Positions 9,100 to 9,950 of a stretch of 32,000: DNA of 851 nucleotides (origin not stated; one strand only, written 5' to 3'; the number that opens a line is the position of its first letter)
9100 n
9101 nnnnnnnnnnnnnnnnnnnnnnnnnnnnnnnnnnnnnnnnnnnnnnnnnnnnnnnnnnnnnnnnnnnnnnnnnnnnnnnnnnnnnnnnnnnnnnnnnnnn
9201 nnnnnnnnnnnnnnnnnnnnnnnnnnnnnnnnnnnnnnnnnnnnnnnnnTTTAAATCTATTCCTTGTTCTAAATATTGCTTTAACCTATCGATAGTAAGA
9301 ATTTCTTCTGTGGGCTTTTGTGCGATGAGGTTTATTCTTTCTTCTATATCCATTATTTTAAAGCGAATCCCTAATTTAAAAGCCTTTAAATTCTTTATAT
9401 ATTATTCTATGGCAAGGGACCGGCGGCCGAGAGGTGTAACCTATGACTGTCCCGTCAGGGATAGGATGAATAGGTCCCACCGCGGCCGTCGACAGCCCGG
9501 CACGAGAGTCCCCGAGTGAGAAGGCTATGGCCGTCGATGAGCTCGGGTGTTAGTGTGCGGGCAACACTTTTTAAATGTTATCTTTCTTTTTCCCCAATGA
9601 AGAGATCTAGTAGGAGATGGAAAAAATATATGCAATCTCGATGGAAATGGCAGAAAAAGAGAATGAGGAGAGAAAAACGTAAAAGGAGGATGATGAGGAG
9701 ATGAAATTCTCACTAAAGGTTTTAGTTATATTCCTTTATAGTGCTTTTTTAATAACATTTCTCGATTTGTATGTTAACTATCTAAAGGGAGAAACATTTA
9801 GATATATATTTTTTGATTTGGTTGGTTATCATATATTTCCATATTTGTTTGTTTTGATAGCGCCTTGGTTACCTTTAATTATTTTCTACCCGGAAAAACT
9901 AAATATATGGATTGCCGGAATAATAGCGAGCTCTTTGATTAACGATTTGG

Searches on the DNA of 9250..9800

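Call 46: search_rna_families(source=window, start=9250, end=9800, threshold=evalue, max_evalue=1, show_alignments=1)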
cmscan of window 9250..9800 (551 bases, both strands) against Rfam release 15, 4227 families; matches with E-value up to 1: 2.
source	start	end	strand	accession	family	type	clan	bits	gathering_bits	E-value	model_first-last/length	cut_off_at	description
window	9348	9571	+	RF00064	HgcG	Gene; snRNA; snoRNA; HACA-box;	-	42.4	77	2.3e-10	1-276/276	no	HgcG RNA (Pab40)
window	9692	9726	+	RF04357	Plastid-ndhA-ndhB-2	Intron;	CL00155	16.3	53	0.87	1-41/41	no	Plastid-ndhA-ndhB-2 group II-D5 intron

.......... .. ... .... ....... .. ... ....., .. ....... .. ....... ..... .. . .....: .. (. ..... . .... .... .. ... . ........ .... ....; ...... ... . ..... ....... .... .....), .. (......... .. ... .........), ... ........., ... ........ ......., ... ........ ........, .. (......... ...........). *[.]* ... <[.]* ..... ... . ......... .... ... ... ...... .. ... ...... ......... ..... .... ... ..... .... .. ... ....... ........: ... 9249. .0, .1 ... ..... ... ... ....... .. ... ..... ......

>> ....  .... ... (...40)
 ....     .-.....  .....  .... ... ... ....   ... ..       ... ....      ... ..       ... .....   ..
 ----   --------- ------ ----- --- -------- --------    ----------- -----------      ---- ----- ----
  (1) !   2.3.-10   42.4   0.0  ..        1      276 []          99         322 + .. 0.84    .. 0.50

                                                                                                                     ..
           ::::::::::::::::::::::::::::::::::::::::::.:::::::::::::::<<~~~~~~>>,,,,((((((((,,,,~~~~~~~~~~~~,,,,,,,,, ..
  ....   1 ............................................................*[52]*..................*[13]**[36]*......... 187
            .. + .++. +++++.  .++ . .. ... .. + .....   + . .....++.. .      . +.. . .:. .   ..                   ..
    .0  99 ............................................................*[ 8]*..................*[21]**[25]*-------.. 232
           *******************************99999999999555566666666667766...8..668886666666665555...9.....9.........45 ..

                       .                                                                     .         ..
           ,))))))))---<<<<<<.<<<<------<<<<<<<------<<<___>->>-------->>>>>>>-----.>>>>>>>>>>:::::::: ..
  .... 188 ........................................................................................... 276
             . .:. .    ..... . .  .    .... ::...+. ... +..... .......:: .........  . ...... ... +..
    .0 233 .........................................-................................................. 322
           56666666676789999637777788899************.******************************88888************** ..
